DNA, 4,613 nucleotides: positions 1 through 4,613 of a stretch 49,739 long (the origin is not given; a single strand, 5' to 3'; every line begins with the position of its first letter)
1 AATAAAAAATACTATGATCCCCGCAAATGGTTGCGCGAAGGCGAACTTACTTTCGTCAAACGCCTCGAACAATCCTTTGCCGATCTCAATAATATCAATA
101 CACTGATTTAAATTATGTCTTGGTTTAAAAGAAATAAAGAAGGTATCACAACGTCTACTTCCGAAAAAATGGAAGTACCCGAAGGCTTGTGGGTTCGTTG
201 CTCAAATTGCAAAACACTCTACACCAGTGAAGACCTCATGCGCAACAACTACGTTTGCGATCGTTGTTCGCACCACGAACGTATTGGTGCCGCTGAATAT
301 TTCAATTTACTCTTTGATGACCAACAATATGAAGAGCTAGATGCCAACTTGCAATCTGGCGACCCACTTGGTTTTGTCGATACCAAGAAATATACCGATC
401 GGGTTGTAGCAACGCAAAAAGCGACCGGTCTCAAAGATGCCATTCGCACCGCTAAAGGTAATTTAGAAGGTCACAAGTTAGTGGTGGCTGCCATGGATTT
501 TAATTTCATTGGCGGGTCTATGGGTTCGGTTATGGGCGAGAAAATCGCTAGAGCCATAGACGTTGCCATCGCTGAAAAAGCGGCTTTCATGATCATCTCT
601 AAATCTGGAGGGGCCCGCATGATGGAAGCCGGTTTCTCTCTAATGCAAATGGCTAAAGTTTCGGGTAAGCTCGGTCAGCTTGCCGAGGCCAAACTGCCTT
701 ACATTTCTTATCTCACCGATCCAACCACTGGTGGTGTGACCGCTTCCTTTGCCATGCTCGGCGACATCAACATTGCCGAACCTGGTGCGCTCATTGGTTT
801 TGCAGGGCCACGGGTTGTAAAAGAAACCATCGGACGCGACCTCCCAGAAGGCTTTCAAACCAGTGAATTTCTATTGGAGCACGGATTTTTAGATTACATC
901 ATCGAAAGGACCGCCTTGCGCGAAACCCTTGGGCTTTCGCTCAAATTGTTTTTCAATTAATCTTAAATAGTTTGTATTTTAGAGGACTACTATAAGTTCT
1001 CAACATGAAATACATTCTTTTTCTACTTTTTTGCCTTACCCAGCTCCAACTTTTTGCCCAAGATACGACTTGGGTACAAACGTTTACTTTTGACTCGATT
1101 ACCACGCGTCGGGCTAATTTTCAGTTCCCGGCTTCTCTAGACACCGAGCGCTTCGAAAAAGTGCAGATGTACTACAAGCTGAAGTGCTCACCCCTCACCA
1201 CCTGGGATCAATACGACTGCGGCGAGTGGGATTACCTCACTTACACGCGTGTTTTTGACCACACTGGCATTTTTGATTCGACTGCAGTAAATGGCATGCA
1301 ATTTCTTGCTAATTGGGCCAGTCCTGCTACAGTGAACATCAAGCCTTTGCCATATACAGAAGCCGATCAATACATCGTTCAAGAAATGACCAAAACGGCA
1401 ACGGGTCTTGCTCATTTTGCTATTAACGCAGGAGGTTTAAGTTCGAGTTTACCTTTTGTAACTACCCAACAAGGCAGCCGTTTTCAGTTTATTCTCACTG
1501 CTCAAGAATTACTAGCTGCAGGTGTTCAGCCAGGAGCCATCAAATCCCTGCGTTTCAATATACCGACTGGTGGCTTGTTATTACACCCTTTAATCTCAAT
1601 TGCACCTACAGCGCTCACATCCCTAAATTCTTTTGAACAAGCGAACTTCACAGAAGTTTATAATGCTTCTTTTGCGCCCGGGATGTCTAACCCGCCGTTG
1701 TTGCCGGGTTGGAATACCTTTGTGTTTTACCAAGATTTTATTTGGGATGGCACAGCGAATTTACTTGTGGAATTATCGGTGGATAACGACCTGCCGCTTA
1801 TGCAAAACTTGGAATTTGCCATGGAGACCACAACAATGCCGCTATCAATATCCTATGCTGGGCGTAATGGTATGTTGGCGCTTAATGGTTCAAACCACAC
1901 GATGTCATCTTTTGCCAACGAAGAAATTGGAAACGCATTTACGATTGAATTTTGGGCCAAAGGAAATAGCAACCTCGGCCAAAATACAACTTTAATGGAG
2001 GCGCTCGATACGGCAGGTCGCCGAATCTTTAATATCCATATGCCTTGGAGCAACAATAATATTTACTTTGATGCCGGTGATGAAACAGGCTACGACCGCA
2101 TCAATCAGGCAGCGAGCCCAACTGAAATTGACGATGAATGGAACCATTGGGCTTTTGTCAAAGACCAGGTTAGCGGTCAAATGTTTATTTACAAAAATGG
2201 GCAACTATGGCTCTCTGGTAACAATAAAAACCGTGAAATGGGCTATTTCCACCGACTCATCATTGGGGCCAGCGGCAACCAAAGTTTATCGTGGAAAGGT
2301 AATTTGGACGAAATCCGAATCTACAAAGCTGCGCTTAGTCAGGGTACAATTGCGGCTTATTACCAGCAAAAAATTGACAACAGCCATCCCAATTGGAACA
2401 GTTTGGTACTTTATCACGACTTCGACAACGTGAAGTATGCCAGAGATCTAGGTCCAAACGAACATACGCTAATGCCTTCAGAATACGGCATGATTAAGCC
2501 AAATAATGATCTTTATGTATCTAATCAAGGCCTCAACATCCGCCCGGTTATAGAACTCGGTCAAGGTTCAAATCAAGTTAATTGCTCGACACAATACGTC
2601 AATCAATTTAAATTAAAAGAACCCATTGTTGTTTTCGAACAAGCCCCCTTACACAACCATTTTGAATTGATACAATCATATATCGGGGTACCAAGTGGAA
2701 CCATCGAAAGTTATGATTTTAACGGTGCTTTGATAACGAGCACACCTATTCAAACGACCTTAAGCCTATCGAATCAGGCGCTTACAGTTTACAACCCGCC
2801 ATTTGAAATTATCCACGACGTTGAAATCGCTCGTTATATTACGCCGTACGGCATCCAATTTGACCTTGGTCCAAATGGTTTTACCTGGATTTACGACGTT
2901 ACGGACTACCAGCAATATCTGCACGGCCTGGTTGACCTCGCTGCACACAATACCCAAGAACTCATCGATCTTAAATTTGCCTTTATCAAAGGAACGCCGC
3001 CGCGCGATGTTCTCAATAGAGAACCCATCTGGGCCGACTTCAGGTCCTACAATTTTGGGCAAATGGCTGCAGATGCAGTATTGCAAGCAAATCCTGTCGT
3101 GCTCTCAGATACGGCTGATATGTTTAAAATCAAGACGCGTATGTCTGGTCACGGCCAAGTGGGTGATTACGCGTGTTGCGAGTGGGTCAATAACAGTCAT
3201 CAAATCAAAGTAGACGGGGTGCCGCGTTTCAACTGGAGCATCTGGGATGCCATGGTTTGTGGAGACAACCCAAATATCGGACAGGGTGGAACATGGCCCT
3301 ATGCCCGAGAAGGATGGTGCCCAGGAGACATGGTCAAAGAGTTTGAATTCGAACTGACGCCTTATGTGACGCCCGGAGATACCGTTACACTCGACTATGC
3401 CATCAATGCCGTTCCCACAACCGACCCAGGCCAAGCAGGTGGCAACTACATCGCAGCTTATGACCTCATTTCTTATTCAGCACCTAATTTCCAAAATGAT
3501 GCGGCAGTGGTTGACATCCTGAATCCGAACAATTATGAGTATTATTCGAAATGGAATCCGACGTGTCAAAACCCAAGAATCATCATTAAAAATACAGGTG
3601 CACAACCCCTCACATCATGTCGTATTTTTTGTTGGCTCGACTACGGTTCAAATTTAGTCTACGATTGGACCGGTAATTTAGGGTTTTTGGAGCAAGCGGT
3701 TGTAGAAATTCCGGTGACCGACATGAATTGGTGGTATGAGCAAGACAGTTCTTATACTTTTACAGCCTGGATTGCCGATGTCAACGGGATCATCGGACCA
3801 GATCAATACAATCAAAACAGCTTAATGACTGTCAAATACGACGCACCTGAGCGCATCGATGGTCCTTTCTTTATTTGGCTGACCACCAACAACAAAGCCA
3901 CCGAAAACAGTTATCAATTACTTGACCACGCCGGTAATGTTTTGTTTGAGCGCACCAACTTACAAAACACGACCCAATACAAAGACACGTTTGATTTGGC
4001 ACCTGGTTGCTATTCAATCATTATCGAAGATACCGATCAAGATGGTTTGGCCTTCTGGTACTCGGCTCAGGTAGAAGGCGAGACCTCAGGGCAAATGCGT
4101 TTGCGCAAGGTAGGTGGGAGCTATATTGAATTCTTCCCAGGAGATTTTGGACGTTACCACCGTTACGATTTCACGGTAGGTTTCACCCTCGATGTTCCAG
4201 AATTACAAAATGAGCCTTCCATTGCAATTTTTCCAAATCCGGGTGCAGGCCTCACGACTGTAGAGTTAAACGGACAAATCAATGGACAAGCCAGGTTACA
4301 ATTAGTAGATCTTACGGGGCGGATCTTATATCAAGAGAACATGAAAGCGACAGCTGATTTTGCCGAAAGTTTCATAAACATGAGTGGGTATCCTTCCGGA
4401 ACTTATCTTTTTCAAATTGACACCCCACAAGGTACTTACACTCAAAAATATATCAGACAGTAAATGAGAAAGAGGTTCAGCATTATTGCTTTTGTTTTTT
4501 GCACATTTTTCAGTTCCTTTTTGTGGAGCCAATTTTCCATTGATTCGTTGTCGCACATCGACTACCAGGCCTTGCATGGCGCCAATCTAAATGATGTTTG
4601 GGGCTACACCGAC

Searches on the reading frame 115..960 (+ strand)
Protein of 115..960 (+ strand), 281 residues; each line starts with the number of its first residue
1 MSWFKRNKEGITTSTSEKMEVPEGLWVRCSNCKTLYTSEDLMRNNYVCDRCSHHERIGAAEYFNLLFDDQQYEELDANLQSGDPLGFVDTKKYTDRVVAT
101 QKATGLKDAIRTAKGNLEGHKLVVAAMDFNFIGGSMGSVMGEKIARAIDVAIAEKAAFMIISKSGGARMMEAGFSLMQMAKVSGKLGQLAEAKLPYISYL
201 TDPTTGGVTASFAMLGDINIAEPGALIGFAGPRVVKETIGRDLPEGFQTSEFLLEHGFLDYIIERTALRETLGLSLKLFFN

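Call 95: search_protein_families(library=pfam, proteins=[window:115-960:+], max_evalue=0.00001)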
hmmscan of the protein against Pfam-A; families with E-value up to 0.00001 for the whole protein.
window:115-960:+ (281 aa): 1 family
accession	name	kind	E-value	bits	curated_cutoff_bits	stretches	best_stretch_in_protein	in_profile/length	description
PF01039.27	Carboxyl_trans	-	8e-20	71.4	22.3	1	100-242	33-180/493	Carboxyl transferase domain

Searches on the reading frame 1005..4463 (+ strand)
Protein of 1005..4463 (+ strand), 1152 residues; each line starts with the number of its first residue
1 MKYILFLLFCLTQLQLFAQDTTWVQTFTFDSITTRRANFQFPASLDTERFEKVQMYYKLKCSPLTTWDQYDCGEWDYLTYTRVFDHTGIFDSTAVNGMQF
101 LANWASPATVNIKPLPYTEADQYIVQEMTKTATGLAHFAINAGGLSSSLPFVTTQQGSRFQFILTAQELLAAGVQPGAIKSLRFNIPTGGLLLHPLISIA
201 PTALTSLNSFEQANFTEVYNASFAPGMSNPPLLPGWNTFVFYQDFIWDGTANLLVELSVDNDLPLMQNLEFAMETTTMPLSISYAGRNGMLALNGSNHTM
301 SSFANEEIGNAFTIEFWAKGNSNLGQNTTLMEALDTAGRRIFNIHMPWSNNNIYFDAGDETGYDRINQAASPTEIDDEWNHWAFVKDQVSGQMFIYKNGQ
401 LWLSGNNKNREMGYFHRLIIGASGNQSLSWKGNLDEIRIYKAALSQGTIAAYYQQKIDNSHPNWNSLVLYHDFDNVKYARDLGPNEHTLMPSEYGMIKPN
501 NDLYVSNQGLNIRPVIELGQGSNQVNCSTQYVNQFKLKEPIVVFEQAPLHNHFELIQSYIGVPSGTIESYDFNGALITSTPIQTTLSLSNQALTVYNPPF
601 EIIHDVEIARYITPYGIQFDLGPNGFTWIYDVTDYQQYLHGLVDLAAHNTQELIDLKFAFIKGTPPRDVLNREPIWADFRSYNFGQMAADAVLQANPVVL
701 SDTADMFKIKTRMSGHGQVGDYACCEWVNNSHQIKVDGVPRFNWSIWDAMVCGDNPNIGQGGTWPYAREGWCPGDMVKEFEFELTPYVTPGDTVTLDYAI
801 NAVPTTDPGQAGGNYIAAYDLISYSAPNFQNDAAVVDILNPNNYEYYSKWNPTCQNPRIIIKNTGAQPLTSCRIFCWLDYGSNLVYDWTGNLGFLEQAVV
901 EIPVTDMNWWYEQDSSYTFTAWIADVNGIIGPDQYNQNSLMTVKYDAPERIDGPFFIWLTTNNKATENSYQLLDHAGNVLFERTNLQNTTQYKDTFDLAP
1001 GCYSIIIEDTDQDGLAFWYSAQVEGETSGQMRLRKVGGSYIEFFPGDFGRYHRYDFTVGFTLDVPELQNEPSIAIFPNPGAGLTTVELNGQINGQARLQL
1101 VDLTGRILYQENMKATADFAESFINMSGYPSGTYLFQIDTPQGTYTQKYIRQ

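Call 24: search_protein_families(library=pfam, proteins=[window:1005-4463:+], max_evalue=0.00001)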
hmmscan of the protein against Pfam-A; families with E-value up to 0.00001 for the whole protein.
window:1005-4463:+ (1152 aa): 3 families
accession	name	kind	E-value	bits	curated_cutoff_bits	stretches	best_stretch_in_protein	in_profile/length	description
PF13385.13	Laminin_G_3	-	2e-17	64.2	27.6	1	307-450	13-151/151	Concanavalin A-like lectin/glucanases superfamily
PF18962.6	Por_Secre_tail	-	3e-13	50.3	27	1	1075-1150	1-74/75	Secretion system C-terminal sorting domain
PF09113.15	N-glycanase_C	-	1.2e-11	45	25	1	698-811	15-129/140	Peptide-N-glycosidase F, C terminal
